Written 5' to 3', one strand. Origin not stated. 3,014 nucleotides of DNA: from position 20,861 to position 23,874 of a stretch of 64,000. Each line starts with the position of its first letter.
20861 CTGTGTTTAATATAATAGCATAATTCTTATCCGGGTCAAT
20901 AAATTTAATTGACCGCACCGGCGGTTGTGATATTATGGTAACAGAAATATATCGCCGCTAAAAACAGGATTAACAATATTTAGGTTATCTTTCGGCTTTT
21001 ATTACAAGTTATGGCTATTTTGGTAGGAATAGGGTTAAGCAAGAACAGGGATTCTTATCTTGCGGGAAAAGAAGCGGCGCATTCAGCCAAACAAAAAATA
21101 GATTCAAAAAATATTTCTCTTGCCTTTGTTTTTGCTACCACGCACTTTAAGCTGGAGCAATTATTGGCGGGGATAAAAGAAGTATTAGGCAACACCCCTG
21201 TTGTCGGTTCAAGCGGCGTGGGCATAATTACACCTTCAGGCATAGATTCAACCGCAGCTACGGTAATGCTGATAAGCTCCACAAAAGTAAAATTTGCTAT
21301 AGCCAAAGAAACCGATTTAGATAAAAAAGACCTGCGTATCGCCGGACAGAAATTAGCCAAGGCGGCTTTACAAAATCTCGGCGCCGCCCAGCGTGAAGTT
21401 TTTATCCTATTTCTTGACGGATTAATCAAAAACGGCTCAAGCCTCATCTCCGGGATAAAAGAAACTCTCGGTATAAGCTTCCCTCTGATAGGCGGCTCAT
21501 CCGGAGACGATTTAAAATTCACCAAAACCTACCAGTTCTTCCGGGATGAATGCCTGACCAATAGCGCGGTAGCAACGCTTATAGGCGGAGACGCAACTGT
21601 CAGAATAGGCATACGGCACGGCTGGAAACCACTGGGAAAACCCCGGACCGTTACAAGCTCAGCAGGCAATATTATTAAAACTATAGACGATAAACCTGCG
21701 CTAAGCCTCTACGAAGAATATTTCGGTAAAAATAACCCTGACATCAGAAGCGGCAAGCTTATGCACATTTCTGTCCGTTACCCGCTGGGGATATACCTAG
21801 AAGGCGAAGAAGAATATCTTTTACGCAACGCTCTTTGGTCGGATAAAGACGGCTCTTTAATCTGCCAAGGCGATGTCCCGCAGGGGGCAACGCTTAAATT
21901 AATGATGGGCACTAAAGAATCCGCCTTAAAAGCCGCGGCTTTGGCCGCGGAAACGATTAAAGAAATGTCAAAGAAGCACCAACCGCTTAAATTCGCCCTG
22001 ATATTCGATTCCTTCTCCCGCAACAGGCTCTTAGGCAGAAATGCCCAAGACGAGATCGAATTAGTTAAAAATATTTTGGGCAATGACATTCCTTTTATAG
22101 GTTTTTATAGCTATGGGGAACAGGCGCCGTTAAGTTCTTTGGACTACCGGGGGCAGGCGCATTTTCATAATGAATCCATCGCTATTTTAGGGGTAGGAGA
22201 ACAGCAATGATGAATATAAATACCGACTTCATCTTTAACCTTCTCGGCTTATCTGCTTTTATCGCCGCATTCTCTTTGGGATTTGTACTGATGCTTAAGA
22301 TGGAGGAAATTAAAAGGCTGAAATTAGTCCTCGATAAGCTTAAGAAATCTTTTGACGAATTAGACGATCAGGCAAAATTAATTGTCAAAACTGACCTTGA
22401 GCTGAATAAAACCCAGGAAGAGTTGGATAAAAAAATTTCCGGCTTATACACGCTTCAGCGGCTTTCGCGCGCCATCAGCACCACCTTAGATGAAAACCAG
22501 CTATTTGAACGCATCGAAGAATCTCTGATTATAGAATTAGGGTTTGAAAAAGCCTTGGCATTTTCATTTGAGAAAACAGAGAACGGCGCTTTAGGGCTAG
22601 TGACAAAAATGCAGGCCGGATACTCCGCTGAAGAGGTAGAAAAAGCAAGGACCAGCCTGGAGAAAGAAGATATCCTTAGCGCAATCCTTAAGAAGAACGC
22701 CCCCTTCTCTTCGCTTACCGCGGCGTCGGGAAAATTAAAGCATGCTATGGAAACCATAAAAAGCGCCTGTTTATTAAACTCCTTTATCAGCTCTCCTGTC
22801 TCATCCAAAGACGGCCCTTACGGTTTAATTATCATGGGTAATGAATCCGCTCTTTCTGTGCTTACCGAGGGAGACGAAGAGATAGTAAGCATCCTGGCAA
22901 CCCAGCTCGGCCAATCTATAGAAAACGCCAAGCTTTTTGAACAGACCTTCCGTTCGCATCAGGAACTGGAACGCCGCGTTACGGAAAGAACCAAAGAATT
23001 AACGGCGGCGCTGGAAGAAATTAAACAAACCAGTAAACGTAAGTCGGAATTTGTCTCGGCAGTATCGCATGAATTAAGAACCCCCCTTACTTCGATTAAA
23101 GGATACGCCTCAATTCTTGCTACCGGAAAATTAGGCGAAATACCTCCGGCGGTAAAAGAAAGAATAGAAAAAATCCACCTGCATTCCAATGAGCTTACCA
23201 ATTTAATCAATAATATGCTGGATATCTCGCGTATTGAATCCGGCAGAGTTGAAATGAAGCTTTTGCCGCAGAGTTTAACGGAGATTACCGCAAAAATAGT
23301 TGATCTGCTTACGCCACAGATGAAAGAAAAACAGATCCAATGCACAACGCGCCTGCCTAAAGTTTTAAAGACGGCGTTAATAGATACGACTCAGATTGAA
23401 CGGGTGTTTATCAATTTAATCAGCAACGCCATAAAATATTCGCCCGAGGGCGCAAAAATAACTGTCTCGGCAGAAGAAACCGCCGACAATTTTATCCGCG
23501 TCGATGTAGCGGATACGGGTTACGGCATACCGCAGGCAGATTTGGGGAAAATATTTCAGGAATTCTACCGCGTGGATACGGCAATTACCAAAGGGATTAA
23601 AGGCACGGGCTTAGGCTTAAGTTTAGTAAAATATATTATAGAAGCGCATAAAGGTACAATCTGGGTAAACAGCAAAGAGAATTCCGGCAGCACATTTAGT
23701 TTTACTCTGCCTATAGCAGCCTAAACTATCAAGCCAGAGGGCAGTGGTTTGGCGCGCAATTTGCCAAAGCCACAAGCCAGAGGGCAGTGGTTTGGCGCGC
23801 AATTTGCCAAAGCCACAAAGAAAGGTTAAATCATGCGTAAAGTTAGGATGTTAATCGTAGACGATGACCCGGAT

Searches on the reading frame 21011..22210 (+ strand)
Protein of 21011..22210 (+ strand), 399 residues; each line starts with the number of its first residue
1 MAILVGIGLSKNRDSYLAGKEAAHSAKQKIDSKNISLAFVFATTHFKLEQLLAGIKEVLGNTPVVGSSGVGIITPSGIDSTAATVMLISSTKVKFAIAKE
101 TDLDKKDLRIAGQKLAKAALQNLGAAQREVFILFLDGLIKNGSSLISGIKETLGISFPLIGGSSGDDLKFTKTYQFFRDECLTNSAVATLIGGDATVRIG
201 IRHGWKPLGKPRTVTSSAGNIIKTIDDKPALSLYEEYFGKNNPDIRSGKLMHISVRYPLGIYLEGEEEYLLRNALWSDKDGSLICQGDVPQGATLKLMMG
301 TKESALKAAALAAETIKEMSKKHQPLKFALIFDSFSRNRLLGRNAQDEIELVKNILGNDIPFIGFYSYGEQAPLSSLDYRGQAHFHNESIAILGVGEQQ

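Call 41: search_protein_families(library=pfam, proteins=[window:21011-22210:+], max_evalue=1e-8)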
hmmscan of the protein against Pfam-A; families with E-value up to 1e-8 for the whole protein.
window:21011-22210:+ (399 aa): 2 families
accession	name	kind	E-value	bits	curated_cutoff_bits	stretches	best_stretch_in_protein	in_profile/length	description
PF08495.15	FIST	-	1e-45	156.4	23.2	1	37-228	2-189/189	FIST N domain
PF10442.14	FIST_C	-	6.4e-29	101.2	28.5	1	230-373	1-131/131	FIST C domain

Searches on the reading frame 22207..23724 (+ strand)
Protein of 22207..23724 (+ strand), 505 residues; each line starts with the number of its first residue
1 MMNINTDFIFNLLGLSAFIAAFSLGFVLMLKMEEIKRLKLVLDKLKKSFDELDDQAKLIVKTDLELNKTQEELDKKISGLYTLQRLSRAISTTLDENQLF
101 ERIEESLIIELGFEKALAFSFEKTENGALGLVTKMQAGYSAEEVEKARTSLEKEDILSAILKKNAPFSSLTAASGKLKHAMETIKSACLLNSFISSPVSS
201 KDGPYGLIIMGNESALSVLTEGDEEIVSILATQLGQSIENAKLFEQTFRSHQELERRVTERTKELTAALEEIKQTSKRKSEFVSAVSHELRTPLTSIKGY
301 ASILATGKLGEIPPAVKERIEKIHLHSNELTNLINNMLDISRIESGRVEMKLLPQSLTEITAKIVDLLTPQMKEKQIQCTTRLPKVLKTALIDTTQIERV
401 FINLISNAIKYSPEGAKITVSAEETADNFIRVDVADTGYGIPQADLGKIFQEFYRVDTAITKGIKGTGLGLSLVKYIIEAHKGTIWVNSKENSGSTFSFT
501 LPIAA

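Call 41: search_protein_families(library=pfam, proteins=[window:22207-23724:+], max_evalue=1e-8)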
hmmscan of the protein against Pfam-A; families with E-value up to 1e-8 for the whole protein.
window:22207-23724:+ (505 aa): 2 families
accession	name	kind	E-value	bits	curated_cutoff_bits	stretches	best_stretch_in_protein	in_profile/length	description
PF02518.31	HATPase_c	-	8.1e-30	104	26.4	1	393-503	2-109/111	Histidine kinase-, DNA gyrase B-, and HSP90-like ATPase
PF00512.31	HisKA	-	2.2e-18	66.5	26.9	1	279-346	2-66/66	His Kinase A (phospho-acceptor) domain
